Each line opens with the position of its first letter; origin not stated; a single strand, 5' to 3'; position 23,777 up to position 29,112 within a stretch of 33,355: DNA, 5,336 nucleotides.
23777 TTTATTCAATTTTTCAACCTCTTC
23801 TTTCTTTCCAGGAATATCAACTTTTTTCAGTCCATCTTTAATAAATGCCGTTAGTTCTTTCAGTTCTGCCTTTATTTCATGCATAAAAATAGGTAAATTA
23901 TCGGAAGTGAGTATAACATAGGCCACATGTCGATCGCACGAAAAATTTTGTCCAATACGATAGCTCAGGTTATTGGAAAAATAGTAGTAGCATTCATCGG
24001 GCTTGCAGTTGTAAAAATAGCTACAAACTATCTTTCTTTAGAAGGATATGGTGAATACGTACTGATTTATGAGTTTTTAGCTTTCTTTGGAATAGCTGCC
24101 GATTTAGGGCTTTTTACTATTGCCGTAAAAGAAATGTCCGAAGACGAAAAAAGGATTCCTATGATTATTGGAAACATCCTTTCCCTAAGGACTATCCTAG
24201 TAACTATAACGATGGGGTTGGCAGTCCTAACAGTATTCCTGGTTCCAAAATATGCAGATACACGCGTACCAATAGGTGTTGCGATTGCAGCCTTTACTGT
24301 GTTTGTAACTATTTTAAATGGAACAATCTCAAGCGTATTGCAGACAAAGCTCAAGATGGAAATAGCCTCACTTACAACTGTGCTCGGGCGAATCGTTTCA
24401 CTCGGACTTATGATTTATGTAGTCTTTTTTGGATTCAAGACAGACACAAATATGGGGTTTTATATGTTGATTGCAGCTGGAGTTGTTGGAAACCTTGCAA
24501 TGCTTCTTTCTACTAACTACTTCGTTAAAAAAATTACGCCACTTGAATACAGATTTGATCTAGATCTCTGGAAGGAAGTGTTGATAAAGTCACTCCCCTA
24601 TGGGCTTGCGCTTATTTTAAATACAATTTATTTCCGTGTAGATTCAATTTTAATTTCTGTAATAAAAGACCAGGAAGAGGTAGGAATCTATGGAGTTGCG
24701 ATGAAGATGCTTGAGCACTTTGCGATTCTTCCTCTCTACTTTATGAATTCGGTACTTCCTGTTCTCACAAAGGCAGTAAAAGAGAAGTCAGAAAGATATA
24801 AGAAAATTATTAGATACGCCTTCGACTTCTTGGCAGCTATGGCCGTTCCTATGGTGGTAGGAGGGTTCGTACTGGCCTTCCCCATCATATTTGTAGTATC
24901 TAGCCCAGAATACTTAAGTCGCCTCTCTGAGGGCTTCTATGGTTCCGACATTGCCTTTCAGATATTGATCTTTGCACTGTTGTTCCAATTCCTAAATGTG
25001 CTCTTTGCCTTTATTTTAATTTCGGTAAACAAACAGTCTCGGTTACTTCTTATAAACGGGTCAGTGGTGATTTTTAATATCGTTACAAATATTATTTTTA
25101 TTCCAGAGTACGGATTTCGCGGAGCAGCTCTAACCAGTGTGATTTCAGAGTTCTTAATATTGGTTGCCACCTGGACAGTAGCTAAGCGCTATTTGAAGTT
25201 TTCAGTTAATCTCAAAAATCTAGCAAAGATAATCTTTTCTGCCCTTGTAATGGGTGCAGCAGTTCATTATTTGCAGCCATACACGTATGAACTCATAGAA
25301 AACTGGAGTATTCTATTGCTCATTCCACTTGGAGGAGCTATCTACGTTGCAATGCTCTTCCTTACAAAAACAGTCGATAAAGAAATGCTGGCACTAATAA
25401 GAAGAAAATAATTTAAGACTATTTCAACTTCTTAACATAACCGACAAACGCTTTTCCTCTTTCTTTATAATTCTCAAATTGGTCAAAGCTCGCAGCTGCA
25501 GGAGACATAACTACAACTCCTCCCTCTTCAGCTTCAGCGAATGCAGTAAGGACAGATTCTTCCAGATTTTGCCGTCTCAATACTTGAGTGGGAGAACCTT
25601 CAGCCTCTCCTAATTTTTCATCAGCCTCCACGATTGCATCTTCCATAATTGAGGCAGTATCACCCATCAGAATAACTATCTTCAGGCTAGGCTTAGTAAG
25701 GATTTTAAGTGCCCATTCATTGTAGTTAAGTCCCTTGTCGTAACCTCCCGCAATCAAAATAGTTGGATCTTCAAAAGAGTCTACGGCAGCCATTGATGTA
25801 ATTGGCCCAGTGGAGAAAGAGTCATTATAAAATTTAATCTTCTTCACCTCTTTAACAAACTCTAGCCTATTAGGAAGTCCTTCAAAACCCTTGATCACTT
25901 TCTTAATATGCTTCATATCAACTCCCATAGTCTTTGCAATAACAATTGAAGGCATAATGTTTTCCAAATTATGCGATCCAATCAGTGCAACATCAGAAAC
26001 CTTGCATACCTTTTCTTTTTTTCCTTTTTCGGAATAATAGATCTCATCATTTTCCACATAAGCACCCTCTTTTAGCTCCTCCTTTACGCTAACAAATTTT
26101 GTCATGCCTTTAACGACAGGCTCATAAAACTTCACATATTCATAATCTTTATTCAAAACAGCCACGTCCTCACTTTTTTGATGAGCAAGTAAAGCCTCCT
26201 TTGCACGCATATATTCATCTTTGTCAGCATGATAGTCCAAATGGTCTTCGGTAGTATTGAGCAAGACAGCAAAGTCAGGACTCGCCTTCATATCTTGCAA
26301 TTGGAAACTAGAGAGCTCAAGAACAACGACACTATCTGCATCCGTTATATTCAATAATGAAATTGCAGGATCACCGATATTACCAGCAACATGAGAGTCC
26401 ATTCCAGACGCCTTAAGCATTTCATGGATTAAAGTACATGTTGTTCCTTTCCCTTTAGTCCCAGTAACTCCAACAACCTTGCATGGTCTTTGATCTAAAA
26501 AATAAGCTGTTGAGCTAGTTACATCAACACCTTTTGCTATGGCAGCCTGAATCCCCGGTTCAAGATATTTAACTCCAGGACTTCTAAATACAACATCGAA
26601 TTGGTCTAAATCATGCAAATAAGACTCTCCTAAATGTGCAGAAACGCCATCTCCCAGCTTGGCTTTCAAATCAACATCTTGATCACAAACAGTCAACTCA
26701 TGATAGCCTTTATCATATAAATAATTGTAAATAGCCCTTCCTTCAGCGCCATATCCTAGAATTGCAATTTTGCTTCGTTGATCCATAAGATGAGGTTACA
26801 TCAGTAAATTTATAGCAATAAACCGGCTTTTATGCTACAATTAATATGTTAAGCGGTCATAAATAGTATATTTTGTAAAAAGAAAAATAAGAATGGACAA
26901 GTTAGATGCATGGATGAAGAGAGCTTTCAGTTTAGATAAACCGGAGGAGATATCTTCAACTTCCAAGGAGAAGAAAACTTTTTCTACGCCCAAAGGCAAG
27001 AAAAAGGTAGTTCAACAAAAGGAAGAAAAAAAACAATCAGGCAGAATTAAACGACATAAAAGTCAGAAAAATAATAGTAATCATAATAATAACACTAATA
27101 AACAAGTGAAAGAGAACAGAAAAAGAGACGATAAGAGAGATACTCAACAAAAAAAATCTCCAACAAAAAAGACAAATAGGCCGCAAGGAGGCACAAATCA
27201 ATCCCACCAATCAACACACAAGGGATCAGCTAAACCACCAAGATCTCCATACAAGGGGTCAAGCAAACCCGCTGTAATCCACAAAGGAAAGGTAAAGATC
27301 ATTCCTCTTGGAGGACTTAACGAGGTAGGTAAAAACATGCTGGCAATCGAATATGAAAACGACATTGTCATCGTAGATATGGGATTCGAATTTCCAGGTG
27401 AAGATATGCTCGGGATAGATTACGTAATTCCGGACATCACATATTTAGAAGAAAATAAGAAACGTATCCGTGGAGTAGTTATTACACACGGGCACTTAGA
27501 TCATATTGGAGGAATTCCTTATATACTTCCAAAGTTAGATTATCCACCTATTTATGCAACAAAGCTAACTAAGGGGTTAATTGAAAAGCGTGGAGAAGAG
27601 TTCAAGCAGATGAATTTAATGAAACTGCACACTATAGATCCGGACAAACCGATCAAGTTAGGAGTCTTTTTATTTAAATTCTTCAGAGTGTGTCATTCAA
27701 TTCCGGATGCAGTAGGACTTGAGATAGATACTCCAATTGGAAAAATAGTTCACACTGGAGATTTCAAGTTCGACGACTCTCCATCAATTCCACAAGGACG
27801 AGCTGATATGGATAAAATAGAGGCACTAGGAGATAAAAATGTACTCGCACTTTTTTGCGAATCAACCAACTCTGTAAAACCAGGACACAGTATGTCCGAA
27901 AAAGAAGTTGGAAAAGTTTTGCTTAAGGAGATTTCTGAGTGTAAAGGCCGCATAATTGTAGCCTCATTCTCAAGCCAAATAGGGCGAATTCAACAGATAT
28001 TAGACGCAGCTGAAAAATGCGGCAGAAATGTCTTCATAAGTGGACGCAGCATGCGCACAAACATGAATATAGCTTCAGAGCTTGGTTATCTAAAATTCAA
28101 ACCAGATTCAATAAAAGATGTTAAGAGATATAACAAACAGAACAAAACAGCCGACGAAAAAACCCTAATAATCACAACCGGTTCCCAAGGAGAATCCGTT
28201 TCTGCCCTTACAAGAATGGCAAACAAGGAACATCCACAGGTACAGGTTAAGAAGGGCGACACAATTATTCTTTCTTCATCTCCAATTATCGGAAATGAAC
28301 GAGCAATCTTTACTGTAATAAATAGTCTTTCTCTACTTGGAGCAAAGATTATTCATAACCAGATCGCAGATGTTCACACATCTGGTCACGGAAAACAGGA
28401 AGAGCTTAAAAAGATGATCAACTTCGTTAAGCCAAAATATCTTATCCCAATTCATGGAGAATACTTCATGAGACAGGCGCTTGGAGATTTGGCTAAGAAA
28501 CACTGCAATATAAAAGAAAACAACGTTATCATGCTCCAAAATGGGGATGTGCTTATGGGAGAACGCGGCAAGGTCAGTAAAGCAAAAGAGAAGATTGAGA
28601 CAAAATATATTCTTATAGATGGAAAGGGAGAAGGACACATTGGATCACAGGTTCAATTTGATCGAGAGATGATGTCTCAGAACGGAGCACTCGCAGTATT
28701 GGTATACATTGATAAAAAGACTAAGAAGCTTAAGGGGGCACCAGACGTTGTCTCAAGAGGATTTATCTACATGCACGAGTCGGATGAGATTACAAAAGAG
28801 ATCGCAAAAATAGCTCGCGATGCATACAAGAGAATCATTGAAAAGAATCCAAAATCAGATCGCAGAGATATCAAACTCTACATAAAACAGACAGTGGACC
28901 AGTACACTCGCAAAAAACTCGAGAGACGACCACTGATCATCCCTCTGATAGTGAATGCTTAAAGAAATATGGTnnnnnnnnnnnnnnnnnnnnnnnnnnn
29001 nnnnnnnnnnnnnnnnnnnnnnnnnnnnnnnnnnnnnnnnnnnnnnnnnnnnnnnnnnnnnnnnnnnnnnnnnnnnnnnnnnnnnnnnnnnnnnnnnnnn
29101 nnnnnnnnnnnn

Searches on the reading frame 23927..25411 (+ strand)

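Call 8: search_protein_families(library=pfam, proteins=[window:23927-25411:+])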
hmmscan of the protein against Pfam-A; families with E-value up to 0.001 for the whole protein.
window:23927-25411:+ (494 aa): 2 families
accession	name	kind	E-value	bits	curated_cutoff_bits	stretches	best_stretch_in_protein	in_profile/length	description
PF01943.22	Polysacc_synt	-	3.5e-23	82.8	28.2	1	8-282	2-272/274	Polysaccharide biosynthesis protein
PF13440.11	Polysacc_synt_3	-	1.1e-12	48.2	23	1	36-330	6-289/293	Polysaccharide biosynthesis protein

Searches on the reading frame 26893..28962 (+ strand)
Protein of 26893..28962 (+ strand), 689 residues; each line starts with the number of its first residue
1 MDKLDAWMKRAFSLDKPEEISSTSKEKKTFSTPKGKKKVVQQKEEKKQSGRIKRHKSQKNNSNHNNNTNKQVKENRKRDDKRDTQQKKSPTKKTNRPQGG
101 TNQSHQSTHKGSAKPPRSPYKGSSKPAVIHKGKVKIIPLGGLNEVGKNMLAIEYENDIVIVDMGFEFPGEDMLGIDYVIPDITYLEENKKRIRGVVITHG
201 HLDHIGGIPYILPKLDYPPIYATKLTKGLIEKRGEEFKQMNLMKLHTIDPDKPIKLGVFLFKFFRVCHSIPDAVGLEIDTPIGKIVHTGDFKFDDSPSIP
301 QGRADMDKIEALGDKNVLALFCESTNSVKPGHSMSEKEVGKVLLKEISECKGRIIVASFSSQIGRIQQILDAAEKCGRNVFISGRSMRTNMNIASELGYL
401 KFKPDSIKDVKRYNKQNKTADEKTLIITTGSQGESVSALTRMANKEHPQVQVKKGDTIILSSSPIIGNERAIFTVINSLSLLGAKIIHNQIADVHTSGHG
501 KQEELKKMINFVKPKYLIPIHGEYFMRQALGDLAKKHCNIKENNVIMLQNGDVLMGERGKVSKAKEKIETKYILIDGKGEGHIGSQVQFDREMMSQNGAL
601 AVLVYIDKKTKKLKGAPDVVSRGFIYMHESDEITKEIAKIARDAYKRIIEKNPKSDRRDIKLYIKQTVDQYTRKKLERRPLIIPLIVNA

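Call 8: search_protein_families(library=pfam, proteins=[window:26893-28962:+])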
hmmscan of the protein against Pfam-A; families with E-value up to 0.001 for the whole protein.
window:26893-28962:+ (689 aa): 5 families
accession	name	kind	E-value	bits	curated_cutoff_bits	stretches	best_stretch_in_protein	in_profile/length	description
PF22505.1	RNase_J_b_CASP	-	1.4e-44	151.4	27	1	351-479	1-126/126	Ribonuclease J, beta-CASP domain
PF17770.6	RNase_J_C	-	1.1e-22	81.4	23.8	1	590-688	4-101/102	Ribonuclease J C-terminal domain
PF00753.33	Lactamase_B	-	2.2e-14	54.3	22.7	1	146-294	5-153/196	Metallo-beta-lactamase superfamily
PF12706.13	Lactamase_B_2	-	1.3e-13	51.5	27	1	187-294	26-147/200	Beta-lactamase superfamily domain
PF07521.17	RMMBL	-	2.2e-11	44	21.6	1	490-536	7-54/63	Zn-dependent metallo-hydrolase RNA specificity domain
